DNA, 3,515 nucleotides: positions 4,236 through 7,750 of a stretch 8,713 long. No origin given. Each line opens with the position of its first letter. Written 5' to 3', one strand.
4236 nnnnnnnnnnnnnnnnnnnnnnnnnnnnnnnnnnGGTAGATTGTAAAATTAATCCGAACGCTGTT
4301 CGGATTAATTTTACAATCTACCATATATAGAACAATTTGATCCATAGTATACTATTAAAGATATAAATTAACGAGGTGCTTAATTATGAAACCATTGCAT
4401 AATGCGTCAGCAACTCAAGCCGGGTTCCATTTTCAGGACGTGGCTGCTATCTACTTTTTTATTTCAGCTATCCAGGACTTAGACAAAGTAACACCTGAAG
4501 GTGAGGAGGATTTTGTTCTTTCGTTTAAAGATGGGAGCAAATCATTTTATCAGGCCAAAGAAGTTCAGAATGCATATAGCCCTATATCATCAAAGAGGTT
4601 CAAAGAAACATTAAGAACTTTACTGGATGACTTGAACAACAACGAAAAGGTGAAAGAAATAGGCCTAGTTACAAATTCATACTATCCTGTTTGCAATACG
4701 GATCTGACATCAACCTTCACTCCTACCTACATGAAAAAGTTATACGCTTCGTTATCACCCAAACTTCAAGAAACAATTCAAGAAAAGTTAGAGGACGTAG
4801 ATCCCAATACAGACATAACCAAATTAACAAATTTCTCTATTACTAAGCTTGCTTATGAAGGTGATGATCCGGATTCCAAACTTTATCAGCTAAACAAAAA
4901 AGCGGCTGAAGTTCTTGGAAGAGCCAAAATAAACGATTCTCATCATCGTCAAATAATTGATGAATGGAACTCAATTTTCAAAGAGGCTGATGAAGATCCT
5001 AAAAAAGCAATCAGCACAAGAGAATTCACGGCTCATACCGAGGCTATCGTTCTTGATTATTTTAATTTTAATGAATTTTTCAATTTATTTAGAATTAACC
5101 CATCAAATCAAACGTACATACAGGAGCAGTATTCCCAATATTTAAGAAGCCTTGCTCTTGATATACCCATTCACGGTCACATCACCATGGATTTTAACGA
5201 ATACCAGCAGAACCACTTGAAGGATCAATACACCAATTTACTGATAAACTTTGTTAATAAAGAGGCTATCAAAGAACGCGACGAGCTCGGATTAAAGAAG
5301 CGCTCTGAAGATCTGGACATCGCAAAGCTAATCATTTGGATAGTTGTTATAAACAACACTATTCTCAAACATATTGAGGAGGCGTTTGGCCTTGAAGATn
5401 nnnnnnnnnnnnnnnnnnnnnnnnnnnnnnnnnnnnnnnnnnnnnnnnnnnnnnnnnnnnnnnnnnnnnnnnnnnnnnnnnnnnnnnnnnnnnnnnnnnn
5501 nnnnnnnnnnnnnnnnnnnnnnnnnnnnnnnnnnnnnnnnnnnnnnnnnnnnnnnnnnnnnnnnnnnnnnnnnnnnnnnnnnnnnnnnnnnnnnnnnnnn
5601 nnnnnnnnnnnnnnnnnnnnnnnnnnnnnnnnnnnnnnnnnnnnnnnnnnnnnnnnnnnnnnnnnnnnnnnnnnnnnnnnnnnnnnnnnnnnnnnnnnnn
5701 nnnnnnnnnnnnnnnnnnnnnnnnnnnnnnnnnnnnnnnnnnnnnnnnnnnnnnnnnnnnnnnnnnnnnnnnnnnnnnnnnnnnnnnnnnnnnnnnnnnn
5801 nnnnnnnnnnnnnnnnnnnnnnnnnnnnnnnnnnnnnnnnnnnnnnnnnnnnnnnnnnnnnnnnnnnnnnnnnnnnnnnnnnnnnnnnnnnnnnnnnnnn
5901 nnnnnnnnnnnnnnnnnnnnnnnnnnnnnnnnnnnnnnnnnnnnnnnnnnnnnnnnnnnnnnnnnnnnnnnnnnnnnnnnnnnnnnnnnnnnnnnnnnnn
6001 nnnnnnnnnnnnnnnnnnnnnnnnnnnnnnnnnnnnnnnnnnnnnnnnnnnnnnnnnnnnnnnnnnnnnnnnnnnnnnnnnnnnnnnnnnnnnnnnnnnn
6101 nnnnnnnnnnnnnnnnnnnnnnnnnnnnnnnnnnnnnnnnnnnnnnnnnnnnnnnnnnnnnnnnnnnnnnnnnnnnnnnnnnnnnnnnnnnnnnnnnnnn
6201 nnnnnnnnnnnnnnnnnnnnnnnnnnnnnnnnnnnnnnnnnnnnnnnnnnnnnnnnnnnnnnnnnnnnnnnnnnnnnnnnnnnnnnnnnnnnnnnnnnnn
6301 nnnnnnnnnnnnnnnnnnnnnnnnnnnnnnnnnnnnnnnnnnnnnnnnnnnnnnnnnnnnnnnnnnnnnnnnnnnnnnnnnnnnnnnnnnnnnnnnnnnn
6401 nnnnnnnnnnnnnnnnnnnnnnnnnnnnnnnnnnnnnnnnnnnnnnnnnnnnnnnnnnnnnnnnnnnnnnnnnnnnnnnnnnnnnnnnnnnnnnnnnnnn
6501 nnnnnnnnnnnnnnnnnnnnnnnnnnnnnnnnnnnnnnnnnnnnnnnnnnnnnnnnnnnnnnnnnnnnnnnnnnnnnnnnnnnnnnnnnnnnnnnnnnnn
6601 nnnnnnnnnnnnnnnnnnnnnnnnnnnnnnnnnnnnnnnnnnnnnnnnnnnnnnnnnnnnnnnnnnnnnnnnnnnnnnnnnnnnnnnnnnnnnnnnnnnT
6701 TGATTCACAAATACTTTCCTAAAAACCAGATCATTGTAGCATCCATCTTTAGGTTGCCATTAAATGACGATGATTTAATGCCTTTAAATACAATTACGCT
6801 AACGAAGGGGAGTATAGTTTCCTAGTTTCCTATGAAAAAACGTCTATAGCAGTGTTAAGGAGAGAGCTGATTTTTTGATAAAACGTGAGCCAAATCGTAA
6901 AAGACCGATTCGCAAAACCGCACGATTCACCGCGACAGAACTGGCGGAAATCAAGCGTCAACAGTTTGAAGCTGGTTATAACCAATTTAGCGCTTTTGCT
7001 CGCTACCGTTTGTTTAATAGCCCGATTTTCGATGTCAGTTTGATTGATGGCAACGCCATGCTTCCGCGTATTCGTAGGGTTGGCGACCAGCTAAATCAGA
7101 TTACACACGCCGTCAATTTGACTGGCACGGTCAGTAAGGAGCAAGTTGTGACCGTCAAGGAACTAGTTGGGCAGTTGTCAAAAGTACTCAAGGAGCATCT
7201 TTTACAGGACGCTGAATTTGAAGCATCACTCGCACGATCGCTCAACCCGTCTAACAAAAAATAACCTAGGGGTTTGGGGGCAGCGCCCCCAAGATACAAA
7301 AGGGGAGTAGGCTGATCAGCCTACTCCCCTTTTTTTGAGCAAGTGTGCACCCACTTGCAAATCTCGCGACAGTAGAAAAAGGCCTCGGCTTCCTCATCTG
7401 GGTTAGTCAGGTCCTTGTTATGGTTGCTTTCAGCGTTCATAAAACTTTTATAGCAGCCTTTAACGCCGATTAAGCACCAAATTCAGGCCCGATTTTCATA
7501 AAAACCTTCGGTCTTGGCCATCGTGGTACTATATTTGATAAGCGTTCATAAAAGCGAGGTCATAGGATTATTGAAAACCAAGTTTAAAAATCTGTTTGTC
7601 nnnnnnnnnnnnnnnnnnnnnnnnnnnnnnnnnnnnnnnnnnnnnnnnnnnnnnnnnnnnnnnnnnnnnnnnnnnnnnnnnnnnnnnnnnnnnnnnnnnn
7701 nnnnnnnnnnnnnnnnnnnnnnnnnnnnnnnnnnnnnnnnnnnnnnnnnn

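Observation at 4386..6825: Compact two-gene Lamassu-like candidate defence operon (unknown effector plus short SMC/Rad50-like ATPase) on a lactobacillus-type plasmid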

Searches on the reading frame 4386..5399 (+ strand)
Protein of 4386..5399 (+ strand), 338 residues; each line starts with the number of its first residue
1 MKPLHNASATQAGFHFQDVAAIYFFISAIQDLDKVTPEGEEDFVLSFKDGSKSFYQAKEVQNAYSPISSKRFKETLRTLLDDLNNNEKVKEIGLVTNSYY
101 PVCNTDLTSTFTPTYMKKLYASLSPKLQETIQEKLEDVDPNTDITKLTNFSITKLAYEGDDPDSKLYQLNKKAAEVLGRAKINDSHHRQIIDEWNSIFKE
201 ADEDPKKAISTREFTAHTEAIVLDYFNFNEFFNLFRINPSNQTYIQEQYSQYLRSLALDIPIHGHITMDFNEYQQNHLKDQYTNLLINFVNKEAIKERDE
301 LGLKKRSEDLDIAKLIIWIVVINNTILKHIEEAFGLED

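Call 3: search_protein_families(library=pfam, proteins=[window:4386-5399:+], max_evalue=1)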
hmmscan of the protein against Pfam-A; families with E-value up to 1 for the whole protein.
window:4386-5399:+ (338 aa): 4 families
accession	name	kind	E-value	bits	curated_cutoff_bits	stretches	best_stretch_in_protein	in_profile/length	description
PF14130.12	Cap4_nuclease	-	6.5e-06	26.9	26.2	1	8-143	4-148/200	Cap4, dsDNA endonuclease domain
PF16078.10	2-oxogl_dehyd_N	-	0.022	14.7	27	1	240-254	7-21/41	2-oxoglutarate dehydrogenase N-terminus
PF03962.21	Mnd1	-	0.035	14.8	23.5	1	45-82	2-42/60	Mnd1 HTH domain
PF20721.2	C19orf12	-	0.12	12.6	30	0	234-297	91-158/163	C19orf12-like protein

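Call 4: search_protein_families(library=padloc, proteins=[window:4386-5399:+], max_evalue=1)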
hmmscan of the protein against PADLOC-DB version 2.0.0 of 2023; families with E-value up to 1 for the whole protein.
window:4386-5399:+ (338 aa): 4 families
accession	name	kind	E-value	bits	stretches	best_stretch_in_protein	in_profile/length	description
PDLC04659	PDC-M46A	-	4.8e-66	221.2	1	6-333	5-327/330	-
PDLC04661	PDC-M46A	-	1e-34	118.4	1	2-333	2-332/335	-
PDLC04662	PDC-M46A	-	1.2e-27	95.2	1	6-335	14-348/349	-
PDLC00241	LmuA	-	0.002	15.9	1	10-244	10-240/314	DUF4297 domain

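Call 5: search_protein_families(library=ncbifam, proteins=[window:4386-5399:+], max_evalue=1)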
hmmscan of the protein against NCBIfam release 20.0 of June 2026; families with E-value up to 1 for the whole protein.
window:4386-5399:+ (338 aa): 3 families
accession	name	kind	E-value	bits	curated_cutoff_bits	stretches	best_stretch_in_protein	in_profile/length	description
NF009210.0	PRK12559.1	equivalog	0.027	14.5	159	1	189-235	37-83/131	transcriptional regulator SpxA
NF010074.0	PRK13555.1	equivalog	0.03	13.6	432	1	122-168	39-84/230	FMN-dependent NADH-azoreductase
TIGR02510.1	NrdE-prime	equivalog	0.036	12.5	602.25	1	120-228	433-540/560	ribonucleoside-diphosphate reductase subunit alpha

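Call 10: search_solved_structures(query=window:4386-5399:+, max_evalue=1, show_alignments=2)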
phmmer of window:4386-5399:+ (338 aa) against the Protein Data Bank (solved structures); distinct sequences matched with E-value up to 1: 1.
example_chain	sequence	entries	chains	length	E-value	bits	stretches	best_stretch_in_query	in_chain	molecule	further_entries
7kzm_J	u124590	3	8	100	0.39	13.1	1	105-147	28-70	Dynein light chain roadblock LC7b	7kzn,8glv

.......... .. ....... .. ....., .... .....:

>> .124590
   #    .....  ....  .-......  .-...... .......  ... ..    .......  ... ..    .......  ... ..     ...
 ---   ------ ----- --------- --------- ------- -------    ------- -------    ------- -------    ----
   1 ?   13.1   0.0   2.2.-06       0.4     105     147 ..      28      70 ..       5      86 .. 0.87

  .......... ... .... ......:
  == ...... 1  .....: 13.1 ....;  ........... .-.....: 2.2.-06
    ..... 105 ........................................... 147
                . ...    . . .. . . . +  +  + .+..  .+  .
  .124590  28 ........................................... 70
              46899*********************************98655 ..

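Call 23: find_homologous_proteins(query=window:4386-5399:+, max_evalue=0.001)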
Query window:4386-5399:+ (338 aa): 2 proteins with E <= 0.001 among 1539 candidates.
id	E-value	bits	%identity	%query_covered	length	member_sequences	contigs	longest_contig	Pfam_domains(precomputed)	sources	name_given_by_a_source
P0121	1.0e-220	749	100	100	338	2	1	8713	PF14130.13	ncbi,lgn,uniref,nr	ncbi:dsDNA nuclease domain-containing protein (plasmid) [Lacticaseibacillus paracasei]|uniref:dsDNA 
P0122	5.0e-62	228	37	98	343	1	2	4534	PF14130.13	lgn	-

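Call 38: search_protein_representatives(alignment_id=A1)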
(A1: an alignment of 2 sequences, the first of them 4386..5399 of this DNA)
Query: 2 sequences, 348 profile positions. Proteins with E-value up to 0.001 (for the whole library): 287; up to 1e-10: 116; up to 1e-30: 28. The best 150 are listed.
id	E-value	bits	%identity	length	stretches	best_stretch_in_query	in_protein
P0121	7.9e-190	646.9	-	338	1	6-348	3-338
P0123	1.4e-120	419.2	-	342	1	5-347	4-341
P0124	1.6e-87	310.4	-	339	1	8-345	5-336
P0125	6.2e-83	295.3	-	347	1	8-347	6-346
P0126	1.1e-81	291.2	-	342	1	8-347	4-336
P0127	8.2e-80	285.1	-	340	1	8-344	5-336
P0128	1.7e-74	267.6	-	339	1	6-347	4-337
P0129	1.4e-71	258.1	-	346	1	6-343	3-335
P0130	3.0e-64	233.9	-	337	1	1-347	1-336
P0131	9.8e-59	215.8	-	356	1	5-344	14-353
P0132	1.0e-58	215.7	-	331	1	8-344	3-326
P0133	1.4e-55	205.4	-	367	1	8-347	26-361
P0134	2.7e-55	204.5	-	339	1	8-344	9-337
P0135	5.8e-55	203.4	-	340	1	9-347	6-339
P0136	2.7e-51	191.3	-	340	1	8-340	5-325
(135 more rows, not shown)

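Call 42: search_solved_structures(query=A3, max_evalue=1, show_alignments=3)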
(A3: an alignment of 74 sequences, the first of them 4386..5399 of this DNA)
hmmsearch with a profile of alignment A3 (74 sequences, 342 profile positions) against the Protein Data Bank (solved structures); distinct sequences matched with E-value up to 1: 4.
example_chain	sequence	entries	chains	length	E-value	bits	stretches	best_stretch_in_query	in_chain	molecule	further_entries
8zue_A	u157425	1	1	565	3.2e-05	26.6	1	2-65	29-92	Anti-bacteriophage protein A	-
9ux7_C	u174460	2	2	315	0.00058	22.5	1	9-65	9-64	Lamassu protein LmuA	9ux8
7bqq_A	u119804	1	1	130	0.53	12.7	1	162-279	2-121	Gogy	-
6rx3_A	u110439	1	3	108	0.61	12.5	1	108-155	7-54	Syncytin-2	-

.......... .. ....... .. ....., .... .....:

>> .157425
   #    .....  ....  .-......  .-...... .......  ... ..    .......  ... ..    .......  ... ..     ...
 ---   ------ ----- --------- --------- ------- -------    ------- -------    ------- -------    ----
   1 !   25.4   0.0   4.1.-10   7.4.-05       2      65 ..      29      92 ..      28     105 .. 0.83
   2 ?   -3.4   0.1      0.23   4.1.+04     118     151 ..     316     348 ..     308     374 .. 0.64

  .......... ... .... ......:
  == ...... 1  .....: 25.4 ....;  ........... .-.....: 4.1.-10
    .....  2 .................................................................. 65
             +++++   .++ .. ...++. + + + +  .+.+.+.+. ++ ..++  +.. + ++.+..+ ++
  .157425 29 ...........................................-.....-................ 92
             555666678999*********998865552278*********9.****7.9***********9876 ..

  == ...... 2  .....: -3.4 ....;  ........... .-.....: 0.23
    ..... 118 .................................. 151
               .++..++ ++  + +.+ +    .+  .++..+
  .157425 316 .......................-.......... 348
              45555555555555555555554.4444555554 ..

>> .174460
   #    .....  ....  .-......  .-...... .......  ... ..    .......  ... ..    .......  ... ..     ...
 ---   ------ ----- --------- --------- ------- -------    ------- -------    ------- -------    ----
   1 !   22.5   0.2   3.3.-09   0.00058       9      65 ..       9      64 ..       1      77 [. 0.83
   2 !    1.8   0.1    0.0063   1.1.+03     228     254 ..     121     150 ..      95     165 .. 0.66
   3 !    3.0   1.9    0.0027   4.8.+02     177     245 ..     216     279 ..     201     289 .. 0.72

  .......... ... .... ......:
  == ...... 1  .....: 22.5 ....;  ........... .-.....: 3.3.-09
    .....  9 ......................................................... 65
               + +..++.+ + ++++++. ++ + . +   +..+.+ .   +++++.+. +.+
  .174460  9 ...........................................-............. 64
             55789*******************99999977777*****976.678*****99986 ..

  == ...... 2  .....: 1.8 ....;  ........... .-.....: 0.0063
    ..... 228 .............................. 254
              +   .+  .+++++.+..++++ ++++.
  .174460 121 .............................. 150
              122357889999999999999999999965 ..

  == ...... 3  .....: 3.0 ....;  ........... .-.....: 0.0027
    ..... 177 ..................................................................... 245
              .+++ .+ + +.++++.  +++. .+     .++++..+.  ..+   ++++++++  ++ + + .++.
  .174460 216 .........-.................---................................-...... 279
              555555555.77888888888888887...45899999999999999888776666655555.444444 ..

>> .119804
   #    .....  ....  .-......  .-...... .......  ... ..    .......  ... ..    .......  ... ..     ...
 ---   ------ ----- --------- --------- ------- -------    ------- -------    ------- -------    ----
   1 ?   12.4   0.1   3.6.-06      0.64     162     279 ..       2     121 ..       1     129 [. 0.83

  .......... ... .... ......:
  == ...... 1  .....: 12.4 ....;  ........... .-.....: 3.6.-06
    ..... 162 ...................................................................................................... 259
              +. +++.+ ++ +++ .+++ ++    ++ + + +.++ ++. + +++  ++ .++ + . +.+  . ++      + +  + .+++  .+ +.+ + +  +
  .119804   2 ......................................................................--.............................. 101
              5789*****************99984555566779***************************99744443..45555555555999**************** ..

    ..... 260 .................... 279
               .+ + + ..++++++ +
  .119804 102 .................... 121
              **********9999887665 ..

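Call 43: search_protein_families(library=pfam, alignment_id=A3, max_evalue=0.01)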
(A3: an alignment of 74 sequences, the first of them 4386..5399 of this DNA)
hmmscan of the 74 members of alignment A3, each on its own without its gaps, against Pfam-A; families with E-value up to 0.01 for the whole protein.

A. member 1, window:4386-5399:+ (338 aa): 1 family
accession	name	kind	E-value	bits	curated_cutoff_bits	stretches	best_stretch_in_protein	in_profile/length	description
PF14130.12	Cap4_nuclease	-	6.5e-06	26.9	26.2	1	8-143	4-148/200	Cap4, dsDNA endonuclease domain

B. families by the number of members that match (of 74 scanned): 6 families
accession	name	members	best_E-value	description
PF14130.12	Cap4_nuclease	25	4.8e-12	Cap4, dsDNA endonuclease domain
PF10239.14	DUF2465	1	0.00036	Protein of unknown function (DUF2465)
PF07462.16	MSP1_C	1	0.002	Merozoite surface protein 1 (MSP1) C-terminus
PF21448.3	DNMK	1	0.004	Deoxynucleotide monophosphate kinase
PF00657.28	Lipase_GDSL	1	0.0059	GDSL-like Lipase/Acylhydrolase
PF14557.12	AphA_like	1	0.0089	Putative AphA-like transcriptional regulator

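Call 49: predict_structure(alignment_id=A3)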
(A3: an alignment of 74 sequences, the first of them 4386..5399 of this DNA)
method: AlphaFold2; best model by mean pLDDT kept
length: 338 residues; sequences in the alignment: 74
mean_pLDDT: 92.2   pTM: 0.89
mean pLDDT of the five models: 92.2, 91.4, 91.3, 91.2, 90.8
residues with pLDDT >= 90: 284; 70-90: 37; 50-70: 9; < 50: 8
segments of 3 or more residues with pLDDT < 50: 5-11
pLDDT, mean of each block of 10 residues (from residue 1): 47 82 98 91 95 97 95 96 95 97 79 93 94 96 91 95 95 98 96 95 93 95 93 97 93 80 93 98 98 96 94 95 96 90
secondary structure, 60 per line:
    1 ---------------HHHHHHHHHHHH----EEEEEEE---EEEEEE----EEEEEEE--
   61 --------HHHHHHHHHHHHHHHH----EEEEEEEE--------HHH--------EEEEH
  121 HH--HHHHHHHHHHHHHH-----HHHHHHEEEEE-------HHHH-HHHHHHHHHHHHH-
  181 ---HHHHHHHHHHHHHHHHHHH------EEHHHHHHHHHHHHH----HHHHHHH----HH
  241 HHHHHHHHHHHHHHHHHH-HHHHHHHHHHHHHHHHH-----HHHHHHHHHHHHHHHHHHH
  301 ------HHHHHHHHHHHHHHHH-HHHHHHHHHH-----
elements in order: H16-27 E32-38 E42-47 E52-58 H69-84 E89-96 E116-119 H125-138 H144-149 E150-154 H162-165 H167-179 H184-202 H211-223 H228-234 H239-258 H260-276 H282-300 H307-322 H324-333

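Call 53: fold_search(model_id=the predicted structure, library=pdb)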
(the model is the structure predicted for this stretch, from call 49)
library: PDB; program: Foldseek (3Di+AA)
matches with E <= 10: 272; with E <= 0.001: 16
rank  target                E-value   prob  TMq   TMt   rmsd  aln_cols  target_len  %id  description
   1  6vm5                  5.9e-06  1.00  0.39  0.32   6.6       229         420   15  Structure of Moraxella osloensis Cap4 SAVED/CARF-domain containing receptor (released 2020-06-17)
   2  9ux7_C                1.8e-05  1.00  0.53  0.57   6.5       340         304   16  CryoEM Structure of LmuAB-DNA complex (released 2026-03-25)
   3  6wam_F                3.1e-05  1.00  0.38  0.31   6.1       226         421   14  Structure of Acinetobacter baumannii Cap4 SAVED/CARF-domain containing receptor (released 2020-06-17)
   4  6wan_F                3.4e-05  1.00  0.38  0.32   6.2       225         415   14  Structure of Acinetobacter baumannii Cap4 SAVED/CARF-domain containing receptor with the cyclic trinucleotide 3'3'3'-c (released 2020-06-17)
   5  6wam_B                5.7e-05  1.00  0.40  0.32   5.7       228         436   14  Structure of Acinetobacter baumannii Cap4 SAVED/CARF-domain containing receptor (released 2020-06-17)
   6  6vm6_B                5.7e-05  1.00  0.38  0.30   6.1       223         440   14  Structure of Acinetobacter baumannii Cap4 SAVED/CARF-domain containing receptor with the cyclic trinucleotide 2'3'3'-c (released 2020-06-17)
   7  6wan_D                1.1e-04  1.00  0.39  0.31   6.1       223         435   14  Structure of Acinetobacter baumannii Cap4 SAVED/CARF-domain containing receptor with the cyclic trinucleotide 3'3'3'-c (released 2020-06-17)
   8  6vm6_E                1.2e-04  1.00  0.39  0.32   5.9       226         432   14  Structure of Acinetobacter baumannii Cap4 SAVED/CARF-domain containing receptor with the cyclic trinucleotide 2'3'3'-c (released 2020-06-17)
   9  6vm6_A                1.5e-04  1.00  0.39  0.31   5.9       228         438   13  Structure of Acinetobacter baumannii Cap4 SAVED/CARF-domain containing receptor with the cyclic trinucleotide 2'3'3'-c (released 2020-06-17)
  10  6vm6_C                1.5e-04  1.00  0.38  0.31   6.0       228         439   13  Structure of Acinetobacter baumannii Cap4 SAVED/CARF-domain containing receptor with the cyclic trinucleotide 2'3'3'-c (released 2020-06-17)
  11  9nxx_D                1.5e-04  1.00  0.42  0.38  15.5       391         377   13  LmuA_conformation 1 (released 2025-12-17)
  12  6vm6_F                1.7e-04  1.00  0.40  0.32   5.7       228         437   14  Structure of Acinetobacter baumannii Cap4 SAVED/CARF-domain containing receptor with the cyclic trinucleotide 2'3'3'-c (released 2020-06-17)
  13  6wam_A                1.7e-04  1.00  0.39  0.31   6.1       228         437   13  Structure of Acinetobacter baumannii Cap4 SAVED/CARF-domain containing receptor (released 2020-06-17)
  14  6wam_E                1.7e-04  1.00  0.38  0.32   6.1       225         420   14  Structure of Acinetobacter baumannii Cap4 SAVED/CARF-domain containing receptor (released 2020-06-17)
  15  9nxx_B                3.0e-04  1.00  0.41  0.37  14.6       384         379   12  LmuA_conformation 1 (released 2025-12-17)
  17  8zue_A                1.3e-03  1.00  0.43  0.29   5.3       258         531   15  cryo-electron microscopy (cryo-EM) structure of the Hachiman defense system from Escherichia coli (released 2025-03-26)
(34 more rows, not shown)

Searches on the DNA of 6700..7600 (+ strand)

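Call 72: search_dna_similar(query=window:6700-7600:+, collection=plasmids, mode=near, max_rows=12)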
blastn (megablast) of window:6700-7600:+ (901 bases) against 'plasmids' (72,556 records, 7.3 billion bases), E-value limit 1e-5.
Records with a match: 3; places in all: 4; records where one place covers at least 80% of the query: 2.
Best place of each record, by identity: 95-99% 2; 90-95% 1.
By first word of the organism name: Lacticaseibacillus 3.
By predicted mobility (MOB-suite, as given by PLSDB): non-mobilizable 3.
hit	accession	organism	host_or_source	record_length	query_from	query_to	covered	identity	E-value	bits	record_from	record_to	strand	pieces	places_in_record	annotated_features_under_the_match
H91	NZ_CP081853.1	Lacticaseibacillus paracasei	Traditional fermented dairy ...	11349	160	901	82%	95.4%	0e+0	1179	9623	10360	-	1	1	hypothetical protein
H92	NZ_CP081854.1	Lacticaseibacillus paracasei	Traditional fermented dairy ...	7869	174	901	81%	90.8%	0e+0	977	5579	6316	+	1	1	hypothetical protein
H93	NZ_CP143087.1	Lacticaseibacillus paracasei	-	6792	425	901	53%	98.5%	0e+0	843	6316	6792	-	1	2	none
